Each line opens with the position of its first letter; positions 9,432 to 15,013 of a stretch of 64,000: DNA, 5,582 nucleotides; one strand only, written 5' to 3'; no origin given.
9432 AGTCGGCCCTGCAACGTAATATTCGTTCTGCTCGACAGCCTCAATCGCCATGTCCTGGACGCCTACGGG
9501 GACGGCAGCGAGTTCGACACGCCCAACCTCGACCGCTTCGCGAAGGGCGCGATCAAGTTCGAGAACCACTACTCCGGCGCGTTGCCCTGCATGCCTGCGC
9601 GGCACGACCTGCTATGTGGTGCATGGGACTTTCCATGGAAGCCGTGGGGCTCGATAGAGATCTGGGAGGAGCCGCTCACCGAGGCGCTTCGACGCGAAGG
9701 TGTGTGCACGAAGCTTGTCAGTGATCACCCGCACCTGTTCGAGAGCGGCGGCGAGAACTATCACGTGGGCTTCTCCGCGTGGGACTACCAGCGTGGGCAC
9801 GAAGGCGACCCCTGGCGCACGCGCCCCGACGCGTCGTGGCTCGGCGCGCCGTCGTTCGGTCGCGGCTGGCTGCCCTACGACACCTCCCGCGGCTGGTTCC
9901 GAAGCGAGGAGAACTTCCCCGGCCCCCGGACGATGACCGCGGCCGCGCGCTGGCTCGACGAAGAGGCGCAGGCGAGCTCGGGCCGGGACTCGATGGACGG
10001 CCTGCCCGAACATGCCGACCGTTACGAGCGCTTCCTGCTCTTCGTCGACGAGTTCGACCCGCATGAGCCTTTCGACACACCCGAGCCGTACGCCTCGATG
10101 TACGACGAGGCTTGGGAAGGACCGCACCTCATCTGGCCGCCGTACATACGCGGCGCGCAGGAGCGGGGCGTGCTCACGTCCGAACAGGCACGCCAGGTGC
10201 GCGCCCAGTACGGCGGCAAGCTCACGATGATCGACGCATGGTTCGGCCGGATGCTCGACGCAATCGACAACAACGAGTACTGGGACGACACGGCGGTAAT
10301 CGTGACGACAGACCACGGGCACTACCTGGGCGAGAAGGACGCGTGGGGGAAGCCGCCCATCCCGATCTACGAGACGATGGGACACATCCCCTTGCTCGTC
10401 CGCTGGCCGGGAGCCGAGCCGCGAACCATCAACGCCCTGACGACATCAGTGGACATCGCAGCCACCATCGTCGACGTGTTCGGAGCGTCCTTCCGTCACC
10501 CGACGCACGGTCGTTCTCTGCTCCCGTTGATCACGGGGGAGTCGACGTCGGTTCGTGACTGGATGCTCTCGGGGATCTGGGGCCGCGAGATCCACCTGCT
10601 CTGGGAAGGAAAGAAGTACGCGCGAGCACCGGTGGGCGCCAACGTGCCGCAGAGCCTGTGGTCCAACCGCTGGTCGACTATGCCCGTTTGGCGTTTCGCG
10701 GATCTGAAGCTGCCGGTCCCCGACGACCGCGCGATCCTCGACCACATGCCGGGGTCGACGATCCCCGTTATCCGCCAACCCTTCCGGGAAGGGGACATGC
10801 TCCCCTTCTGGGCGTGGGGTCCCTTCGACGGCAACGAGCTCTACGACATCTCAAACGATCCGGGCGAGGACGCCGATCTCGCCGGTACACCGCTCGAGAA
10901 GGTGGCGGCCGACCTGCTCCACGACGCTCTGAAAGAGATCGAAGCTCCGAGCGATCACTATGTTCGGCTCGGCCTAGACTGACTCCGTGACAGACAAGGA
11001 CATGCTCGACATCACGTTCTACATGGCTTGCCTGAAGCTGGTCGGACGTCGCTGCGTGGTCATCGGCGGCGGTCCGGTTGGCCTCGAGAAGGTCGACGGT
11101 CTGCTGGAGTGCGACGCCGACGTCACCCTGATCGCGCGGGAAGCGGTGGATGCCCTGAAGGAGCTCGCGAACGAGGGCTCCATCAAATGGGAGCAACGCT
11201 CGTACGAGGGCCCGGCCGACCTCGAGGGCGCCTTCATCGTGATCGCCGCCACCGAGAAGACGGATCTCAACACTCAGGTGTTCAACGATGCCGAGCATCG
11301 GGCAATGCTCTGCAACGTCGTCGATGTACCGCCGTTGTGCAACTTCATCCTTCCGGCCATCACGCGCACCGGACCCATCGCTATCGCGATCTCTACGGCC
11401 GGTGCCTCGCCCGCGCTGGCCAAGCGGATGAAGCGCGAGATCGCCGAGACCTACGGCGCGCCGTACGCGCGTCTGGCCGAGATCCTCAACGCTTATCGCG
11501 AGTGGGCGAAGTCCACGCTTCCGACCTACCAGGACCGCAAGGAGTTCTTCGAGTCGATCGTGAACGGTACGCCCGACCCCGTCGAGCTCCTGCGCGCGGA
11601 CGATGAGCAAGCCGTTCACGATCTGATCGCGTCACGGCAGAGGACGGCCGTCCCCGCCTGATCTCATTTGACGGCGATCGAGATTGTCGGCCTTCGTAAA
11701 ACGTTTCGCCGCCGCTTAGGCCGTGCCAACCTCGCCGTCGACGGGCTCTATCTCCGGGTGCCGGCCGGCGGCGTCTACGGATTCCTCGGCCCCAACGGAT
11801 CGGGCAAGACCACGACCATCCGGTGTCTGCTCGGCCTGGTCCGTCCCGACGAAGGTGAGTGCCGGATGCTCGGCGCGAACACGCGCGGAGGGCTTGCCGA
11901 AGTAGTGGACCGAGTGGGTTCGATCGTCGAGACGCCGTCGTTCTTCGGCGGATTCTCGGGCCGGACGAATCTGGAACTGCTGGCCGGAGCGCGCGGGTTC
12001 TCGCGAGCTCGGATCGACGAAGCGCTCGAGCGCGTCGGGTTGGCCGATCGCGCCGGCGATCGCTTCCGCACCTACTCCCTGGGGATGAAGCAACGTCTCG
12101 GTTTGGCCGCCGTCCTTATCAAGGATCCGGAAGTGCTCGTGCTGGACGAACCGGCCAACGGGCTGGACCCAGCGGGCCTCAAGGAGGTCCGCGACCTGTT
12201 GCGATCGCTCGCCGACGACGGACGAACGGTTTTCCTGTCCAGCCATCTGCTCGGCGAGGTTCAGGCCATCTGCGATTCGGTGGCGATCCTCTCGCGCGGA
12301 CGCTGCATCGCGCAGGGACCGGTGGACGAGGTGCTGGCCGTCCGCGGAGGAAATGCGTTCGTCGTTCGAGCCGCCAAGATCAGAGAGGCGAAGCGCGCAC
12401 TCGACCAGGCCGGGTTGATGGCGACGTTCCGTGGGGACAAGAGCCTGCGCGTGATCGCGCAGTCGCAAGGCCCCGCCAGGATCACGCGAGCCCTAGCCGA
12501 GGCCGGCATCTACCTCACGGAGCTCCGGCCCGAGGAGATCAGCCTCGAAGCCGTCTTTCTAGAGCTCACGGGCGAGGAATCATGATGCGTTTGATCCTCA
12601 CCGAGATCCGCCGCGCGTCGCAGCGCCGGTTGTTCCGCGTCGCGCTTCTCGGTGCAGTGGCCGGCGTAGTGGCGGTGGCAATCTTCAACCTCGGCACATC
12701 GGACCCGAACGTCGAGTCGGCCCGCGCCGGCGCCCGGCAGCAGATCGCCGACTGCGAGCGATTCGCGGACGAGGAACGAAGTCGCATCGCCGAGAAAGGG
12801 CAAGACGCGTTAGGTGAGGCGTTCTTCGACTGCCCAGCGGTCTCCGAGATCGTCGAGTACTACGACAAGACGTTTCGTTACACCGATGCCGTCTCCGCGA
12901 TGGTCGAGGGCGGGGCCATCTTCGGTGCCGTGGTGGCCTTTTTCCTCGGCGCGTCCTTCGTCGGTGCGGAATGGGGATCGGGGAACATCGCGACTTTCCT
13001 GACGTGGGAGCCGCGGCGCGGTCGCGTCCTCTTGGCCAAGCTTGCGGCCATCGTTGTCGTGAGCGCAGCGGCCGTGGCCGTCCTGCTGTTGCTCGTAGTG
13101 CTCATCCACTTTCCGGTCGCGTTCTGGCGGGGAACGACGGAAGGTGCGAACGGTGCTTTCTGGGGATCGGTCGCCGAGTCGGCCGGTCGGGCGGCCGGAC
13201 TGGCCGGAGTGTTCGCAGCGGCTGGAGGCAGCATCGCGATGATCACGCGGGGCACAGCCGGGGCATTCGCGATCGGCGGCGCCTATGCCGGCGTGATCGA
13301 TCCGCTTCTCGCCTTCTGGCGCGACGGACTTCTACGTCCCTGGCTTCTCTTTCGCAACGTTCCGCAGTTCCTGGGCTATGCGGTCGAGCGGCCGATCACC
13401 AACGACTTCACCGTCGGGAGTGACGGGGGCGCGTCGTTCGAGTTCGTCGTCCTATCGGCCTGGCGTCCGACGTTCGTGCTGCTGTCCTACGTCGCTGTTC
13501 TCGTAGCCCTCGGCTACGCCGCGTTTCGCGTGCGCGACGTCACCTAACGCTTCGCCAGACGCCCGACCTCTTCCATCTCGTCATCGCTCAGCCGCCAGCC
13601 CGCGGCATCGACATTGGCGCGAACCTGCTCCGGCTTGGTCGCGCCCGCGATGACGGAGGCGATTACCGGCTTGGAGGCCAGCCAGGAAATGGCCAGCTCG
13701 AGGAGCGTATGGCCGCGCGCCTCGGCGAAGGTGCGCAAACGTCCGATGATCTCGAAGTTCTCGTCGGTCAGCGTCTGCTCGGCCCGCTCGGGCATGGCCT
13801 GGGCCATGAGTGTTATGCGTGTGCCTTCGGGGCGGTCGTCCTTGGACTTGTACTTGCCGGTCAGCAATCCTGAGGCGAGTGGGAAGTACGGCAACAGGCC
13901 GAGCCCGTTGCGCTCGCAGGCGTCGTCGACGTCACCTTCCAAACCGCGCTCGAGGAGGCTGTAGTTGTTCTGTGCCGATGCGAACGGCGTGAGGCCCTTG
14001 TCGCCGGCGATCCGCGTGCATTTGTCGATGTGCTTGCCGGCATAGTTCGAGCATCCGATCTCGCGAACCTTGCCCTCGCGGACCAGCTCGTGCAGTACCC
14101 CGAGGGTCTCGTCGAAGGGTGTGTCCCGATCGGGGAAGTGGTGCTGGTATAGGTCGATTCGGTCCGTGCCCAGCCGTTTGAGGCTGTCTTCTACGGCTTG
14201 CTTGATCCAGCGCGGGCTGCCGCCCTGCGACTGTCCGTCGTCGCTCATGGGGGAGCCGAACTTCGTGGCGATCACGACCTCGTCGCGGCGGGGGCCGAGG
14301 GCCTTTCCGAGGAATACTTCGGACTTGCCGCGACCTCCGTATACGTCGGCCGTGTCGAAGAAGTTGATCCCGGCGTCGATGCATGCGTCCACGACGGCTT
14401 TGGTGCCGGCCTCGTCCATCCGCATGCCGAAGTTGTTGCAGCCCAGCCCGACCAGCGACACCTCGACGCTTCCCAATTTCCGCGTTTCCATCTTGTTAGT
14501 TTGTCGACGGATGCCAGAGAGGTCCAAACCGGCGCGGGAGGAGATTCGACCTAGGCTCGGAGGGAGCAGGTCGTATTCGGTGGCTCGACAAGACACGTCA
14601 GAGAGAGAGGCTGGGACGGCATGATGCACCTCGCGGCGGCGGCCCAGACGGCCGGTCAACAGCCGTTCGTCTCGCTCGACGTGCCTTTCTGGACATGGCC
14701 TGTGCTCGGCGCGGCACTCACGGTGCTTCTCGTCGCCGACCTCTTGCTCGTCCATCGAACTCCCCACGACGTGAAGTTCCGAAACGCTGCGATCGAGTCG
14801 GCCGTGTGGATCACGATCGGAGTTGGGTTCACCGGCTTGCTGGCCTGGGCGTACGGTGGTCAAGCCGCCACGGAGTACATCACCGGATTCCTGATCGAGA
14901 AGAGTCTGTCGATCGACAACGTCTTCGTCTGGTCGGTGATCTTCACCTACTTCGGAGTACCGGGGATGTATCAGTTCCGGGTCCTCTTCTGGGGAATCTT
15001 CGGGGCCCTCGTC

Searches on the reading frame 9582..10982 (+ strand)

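Call 59: search_protein_families(library=pfam, proteins=[window:9582-10982:+], max_evalue=0.00001)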
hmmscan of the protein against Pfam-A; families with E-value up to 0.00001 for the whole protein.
window:9582-10982:+ (466 aa): 2 families
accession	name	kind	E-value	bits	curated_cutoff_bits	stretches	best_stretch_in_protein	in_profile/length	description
PF00884.28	Sulfatase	-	4.2e-18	66.1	25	1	148-301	162-300/301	Sulfatase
PF16347.10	SGSH_C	-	8.2e-10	39.5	29.3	1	262-323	11-74/154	N-sulphoglucosamine sulphohydrolase, C-terminal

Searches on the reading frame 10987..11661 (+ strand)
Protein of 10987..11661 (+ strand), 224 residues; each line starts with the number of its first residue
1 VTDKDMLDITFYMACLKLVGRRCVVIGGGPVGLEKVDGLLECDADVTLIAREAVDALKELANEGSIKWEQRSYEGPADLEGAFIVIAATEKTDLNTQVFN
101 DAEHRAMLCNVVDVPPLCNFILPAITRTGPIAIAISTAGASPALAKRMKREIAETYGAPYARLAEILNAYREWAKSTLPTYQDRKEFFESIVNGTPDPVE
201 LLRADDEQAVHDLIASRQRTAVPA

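Call 59: search_protein_families(library=pfam, proteins=[window:10987-11661:+], max_evalue=0.00001)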
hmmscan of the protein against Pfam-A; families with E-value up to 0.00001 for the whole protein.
window:10987-11661:+ (224 aa): 3 families
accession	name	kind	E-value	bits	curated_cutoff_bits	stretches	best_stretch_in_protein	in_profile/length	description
PF13241.12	NAD_binding_7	-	1.8e-32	112.4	22.1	1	15-124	2-104/104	Putative NAD(P)-binding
PF14824.11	Sirohm_synth_M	-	3.1e-09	36.6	25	1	129-154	2-27/28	Sirohaem biosynthesis protein central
PF10414.14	CysG_dimeriser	-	9.9e-08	32.1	23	1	160-214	2-54/58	Sirohaem synthase dimerisation region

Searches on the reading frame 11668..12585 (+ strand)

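Call 59: search_protein_families(library=pfam, proteins=[window:11668-12585:+], max_evalue=0.00001)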
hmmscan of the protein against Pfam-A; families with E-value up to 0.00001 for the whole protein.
window:11668-12585:+ (305 aa): 2 families
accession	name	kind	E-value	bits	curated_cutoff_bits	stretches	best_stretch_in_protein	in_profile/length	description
PF00005.33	ABC_tran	-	7.6e-26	91.8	25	1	25-164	2-137/137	ABC transporter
PF13304.12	AAA_21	-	7.3e-16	59.5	27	1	130-194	232-299/304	AAA domain, putative AbiEii toxin, Type IV TA system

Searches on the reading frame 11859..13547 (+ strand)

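Call 59: search_protein_families(library=pfam, proteins=[window:11859-13547:+], max_evalue=0.00001)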
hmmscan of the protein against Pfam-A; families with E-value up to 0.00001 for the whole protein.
window:11859-13547:+ (562 aa): 1 family
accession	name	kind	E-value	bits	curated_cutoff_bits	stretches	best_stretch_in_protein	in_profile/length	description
PF12679.13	ABC2_membrane_2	-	3e-07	30.4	27.2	1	259-561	17-283/283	ABC-2 family transporter protein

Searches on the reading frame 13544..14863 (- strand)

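Call 3: search_protein_families(library=pfam, proteins=[window:13544-14863:-])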
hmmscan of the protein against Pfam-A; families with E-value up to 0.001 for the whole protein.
window:13544-14863:- (439 aa): 1 family
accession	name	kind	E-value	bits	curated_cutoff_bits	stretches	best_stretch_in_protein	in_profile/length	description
PF00248.27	Aldo_ket_red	-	9.5e-72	242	24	1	138-435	2-288/291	Aldo/keto reductase family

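Call 4: search_protein_families(library=ncbifam, proteins=[window:13544-14863:-])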
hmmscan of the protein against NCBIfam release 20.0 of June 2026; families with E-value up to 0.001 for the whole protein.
window:13544-14863:- (439 aa): 7 families
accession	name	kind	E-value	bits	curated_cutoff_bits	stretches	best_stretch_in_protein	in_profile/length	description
NF007912.0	PRK10625.1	equivalog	3.9e-42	144.9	415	1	131-435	9-336/346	NADP(H)-dependent aldo-keto reductase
NF007388.0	PRK09912.1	subfamily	4.6e-41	140.8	448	1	140-432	30-327/346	L-glyceraldehyde 3-phosphate reductase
NF049922.1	MethglyxlRedYdjG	equivalog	3.2e-38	131.6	550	1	133-437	11-321/326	NADH-dependent methylglyoxal reductase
NF007695.0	PRK10376.1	subfamily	3.8e-30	105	280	1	129-330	19-216/290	oxidoreductase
TIGR01293.1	Kv_beta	subfamily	8.3e-27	94.1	365.4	1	132-421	10-301/319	voltage-dependent potassium channel subunit beta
NF008377.0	PRK11172.1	equivalog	4.9e-13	48.9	327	1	147-290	11-147/267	2,5-didehydrogluconate reductase DkgB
NF008598.0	PRK11565.1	equivalog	1.7e-12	47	425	1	150-293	26-156/275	2,5-didehydrogluconate reductase DkgA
